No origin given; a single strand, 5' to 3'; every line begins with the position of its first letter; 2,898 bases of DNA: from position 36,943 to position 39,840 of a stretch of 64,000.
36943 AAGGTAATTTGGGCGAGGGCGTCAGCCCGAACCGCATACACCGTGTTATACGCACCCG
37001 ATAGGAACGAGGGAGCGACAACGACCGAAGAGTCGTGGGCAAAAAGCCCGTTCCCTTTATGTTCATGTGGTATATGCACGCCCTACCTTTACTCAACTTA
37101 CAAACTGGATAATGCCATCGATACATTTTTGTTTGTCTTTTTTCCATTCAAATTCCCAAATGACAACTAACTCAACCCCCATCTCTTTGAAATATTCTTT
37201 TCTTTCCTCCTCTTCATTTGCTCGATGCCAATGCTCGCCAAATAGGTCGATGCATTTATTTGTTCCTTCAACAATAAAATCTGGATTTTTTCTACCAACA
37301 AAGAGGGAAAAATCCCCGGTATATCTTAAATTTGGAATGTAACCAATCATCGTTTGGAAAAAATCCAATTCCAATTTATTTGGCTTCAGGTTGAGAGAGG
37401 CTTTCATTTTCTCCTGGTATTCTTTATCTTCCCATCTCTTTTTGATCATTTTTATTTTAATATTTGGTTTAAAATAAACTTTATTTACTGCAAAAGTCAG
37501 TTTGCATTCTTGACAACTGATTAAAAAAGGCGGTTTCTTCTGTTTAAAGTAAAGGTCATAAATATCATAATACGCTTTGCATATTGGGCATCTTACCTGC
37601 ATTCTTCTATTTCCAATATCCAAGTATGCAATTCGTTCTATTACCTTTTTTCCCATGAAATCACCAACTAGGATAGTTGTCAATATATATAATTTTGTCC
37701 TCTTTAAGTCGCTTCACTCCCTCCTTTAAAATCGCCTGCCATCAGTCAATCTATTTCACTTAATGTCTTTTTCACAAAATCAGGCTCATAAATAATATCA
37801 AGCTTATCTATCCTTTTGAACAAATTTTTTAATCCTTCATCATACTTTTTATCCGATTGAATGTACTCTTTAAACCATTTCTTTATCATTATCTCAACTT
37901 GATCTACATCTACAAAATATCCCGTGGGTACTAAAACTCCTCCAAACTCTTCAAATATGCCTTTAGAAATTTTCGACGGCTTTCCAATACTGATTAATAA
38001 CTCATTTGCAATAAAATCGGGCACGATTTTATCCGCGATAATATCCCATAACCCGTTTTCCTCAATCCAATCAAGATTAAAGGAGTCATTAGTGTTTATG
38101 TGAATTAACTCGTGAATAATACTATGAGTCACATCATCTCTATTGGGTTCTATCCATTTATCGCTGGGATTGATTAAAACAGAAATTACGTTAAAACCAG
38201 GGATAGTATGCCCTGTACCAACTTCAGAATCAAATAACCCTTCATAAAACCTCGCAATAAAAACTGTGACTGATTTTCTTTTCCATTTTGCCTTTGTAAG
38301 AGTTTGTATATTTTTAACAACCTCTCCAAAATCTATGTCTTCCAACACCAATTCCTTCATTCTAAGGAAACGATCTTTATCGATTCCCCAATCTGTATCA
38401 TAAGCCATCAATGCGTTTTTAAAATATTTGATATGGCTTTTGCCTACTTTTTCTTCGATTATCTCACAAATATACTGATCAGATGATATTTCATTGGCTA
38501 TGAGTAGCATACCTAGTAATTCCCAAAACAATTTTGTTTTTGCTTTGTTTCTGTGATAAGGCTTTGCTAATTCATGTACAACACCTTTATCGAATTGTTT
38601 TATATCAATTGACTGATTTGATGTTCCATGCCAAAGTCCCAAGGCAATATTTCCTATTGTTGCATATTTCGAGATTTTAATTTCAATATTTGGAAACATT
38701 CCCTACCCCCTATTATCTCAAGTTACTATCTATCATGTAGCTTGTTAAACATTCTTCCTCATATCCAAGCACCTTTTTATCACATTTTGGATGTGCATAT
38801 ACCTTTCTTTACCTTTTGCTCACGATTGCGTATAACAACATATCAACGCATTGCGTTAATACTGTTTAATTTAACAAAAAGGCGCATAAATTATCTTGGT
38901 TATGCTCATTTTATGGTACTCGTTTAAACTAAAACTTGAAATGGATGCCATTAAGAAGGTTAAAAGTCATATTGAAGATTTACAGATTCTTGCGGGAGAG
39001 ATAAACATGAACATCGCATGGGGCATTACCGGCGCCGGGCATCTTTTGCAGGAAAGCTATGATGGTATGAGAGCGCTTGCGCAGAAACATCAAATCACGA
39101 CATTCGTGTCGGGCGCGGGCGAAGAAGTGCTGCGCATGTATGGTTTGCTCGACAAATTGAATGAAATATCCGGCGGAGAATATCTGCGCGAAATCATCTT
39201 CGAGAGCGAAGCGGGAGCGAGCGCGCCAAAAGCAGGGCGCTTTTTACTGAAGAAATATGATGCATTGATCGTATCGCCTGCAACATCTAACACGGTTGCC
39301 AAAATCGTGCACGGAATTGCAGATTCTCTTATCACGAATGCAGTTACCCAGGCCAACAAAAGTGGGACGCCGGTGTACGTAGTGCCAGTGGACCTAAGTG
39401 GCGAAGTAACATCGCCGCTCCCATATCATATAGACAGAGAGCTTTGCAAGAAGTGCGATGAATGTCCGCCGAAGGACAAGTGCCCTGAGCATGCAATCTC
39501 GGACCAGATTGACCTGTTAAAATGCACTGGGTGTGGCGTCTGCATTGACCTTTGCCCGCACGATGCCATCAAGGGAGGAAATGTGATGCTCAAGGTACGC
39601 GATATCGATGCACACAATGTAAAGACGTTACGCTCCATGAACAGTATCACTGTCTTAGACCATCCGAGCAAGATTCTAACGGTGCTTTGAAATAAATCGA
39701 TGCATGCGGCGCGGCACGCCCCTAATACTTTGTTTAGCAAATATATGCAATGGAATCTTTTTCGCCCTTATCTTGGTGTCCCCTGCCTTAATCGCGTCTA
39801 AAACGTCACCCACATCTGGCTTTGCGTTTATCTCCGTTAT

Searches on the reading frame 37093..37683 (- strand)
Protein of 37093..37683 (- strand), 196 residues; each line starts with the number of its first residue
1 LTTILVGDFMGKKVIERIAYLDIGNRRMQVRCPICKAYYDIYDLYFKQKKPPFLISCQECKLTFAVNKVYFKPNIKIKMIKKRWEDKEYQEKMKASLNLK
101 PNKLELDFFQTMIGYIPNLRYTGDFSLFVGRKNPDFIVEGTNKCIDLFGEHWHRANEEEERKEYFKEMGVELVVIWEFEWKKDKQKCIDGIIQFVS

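Call 8: search_protein_families(library=pfam, proteins=[window:37093-37683:-], max_evalue=0.01)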
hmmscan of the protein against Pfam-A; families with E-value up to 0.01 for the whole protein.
window:37093-37683:- (196 aa): 2 families
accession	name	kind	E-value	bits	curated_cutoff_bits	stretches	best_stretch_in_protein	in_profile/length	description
PF13717.11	Zn_ribbon_4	-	0.0012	19.2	30.3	0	28-43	1-16/36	zinc-ribbon domain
PF18741.7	MTES_1575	-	0.002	18.6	38.2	1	135-193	28-94/96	REase_MTES_1575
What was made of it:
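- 37093..37683 (-): Cassette gene 2: a Zn-ribbon plus Vsr/REase_MTES_1575-like nuclease. The probable true start gives 187 aa. Weak Pfam hits (call 8).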

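Call 13: find_homologous_proteins(query=window:37093-37683:-)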
Query window:37093-37683:- (196 aa): 7 proteins with E <= 0.001 among 110 candidates.
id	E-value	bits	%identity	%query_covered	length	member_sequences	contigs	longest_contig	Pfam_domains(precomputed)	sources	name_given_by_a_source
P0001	1.9e-118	411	95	95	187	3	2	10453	-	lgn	-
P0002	1.2e-96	340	79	95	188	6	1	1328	PF13717.12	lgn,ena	-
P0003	5.0e-92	325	78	95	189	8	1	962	-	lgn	-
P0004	3.3e-60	221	79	60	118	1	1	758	-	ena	-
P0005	3.5e-60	221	83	60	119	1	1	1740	-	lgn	-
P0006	1.8e-25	108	48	55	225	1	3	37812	-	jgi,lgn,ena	-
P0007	9.4e-18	83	41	52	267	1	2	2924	-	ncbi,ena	-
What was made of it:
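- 37093..37683 (-): Only 7 homologues were found (call 13).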

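Call 14: find_encoding_contigs(protein=P0001, flank=5000)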
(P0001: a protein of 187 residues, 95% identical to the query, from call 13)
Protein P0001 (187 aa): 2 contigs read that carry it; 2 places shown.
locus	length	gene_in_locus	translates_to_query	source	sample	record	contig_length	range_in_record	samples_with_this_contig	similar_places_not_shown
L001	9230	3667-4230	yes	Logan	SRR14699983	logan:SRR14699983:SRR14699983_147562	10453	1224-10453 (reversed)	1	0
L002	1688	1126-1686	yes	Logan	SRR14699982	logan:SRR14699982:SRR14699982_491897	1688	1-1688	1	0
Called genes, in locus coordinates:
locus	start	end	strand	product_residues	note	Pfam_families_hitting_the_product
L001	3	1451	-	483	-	?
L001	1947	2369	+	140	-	PF18765:Polbeta (faint)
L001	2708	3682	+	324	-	-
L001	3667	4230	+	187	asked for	-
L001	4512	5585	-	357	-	-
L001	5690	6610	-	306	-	PF01699:Na_Ca_ex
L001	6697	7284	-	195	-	-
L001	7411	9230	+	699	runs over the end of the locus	PF13597:NRDD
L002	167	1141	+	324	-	-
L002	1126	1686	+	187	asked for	?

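Call 15: find_encoding_contigs(protein=P0002, flank=5000)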
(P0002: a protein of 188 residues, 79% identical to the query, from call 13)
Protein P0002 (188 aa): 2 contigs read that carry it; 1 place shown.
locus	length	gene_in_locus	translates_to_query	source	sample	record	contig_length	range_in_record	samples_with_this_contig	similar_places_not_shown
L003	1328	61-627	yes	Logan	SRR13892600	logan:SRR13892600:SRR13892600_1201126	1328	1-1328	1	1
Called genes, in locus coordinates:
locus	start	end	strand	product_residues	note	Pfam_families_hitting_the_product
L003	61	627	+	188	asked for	PF13717:Zn_ribbon_4 (faint)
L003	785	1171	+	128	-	-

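Call 16: find_encoding_contigs(protein=P0006, flank=5000)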
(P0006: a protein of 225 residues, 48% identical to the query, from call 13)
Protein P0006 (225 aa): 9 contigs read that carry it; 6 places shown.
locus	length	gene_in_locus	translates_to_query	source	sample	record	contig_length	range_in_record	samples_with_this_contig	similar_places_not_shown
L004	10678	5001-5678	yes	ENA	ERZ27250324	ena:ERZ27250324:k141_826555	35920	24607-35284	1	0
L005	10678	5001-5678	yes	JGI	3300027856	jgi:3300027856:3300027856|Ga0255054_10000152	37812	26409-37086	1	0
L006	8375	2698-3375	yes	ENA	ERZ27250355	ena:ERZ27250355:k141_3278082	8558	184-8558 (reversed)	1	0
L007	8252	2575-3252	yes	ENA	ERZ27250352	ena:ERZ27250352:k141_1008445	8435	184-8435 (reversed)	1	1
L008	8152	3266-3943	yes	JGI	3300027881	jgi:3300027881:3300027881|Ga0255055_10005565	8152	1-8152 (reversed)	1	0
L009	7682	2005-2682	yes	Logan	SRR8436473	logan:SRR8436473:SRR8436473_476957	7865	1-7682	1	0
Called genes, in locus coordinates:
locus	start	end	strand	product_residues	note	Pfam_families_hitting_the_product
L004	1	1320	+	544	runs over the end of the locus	-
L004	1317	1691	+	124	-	-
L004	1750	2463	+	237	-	-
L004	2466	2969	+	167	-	-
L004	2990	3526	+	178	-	-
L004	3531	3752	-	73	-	-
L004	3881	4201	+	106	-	-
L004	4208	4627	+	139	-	-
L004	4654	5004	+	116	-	-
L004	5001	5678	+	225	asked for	-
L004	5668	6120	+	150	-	-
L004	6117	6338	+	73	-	-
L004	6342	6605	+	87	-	-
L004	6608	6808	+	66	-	-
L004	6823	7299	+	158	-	-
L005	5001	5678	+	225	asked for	-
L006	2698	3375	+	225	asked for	-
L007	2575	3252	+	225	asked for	-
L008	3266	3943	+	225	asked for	-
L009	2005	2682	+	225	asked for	-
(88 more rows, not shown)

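Call 19: find_encoding_contigs(protein=P0003, flank=5000)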
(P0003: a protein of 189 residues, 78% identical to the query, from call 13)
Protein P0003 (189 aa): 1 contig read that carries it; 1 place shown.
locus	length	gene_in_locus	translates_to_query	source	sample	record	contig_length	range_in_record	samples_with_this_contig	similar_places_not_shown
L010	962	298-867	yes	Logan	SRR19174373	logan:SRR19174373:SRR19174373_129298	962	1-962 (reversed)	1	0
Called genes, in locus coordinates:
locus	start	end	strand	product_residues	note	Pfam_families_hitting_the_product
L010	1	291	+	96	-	?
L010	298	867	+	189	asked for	-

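Call 20: find_encoding_contigs(protein=P0005, flank=5000)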
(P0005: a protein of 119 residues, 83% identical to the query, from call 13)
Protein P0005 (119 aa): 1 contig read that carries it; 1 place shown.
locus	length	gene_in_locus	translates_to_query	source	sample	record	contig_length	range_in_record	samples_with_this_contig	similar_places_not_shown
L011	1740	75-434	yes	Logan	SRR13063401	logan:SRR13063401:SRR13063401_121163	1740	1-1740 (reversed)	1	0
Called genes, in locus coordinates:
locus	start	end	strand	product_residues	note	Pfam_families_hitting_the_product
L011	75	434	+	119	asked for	-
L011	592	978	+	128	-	-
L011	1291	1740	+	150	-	?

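Call 21: find_encoding_contigs(protein=P0004, flank=5000)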
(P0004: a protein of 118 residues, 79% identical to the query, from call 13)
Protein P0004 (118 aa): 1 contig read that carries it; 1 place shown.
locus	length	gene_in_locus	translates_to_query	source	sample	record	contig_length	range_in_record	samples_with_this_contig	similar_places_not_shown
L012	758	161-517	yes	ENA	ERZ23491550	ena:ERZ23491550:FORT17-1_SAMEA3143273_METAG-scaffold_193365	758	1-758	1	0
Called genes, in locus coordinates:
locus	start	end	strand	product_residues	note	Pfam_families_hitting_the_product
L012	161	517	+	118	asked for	-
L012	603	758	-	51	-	?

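Call 24: search_protein_families(library=padloc, proteins=[window:37093-37683:-], max_evalue=0.01)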
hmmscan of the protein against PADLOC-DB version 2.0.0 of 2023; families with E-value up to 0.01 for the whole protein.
window:37093-37683:- (196 aa): 0 families

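Call 52: search_protein_families(library=pfam, proteins=[L001:1-1451:-], max_evalue=0.001)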
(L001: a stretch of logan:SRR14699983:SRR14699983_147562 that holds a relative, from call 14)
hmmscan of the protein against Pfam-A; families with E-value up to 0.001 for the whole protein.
L001:1-1451:- (483 aa): 0 families

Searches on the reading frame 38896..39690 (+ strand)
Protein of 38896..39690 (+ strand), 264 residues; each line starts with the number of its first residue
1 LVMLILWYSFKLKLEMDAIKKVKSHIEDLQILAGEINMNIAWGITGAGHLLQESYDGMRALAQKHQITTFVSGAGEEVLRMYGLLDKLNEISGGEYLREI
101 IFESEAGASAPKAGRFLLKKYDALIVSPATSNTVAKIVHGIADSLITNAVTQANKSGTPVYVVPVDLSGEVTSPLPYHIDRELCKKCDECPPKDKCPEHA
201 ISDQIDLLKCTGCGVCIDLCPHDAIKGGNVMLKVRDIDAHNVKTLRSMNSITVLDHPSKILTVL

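Call 8: search_protein_families(library=pfam, proteins=[window:38896-39690:+], max_evalue=0.01)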
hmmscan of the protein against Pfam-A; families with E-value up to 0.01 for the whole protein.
window:38896-39690:+ (264 aa): 12 families
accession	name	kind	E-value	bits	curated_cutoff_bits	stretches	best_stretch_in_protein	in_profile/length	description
PF02441.25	Flavoprotein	-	1.1e-20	74.3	22.7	1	38-167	1-107/162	Flavoprotein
PF00037.32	Fer4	-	4.8e-09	36.1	21.1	1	204-226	2-24/24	4Fe-4S binding domain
PF13484.11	Fer4_16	-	1.1e-06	29.7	30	1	209-237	1-30/66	4Fe-4S double cluster binding domain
PF12837.12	Fer4_6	-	7.6e-06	26.1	25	1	205-225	4-24/24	4Fe-4S binding domain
PF25160.1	LdpA_Fe-S-bd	-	3.7e-05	23.9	27.6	1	191-226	8-44/49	LdpA Fe-S cluster-binding domain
PF12797.12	Fer4_2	-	0.0003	21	24.5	1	205-221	5-21/22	4Fe-4S binding domain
PF13237.11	Fer4_10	-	0.00034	20.9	25.5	1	204-235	3-36/53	4Fe-4S dicluster domain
PF13187.11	Fer4_9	-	0.00064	20.1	27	0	209-230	1-22/52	4Fe-4S dicluster domain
PF12838.12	Fer4_7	-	0.0014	19.4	27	1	209-227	1-19/52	4Fe-4S dicluster domain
PF13534.11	Fer4_17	-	0.0019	19.1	22.2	0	209-243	1-35/61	4Fe-4S dicluster domain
PF12800.12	Fer4_4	-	0.003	18.2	24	1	209-221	3-15/17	4Fe-4S binding domain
PF12798.12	Fer4_3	-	0.0072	17.5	27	1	210-224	1-15/15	4Fe-4S binding domain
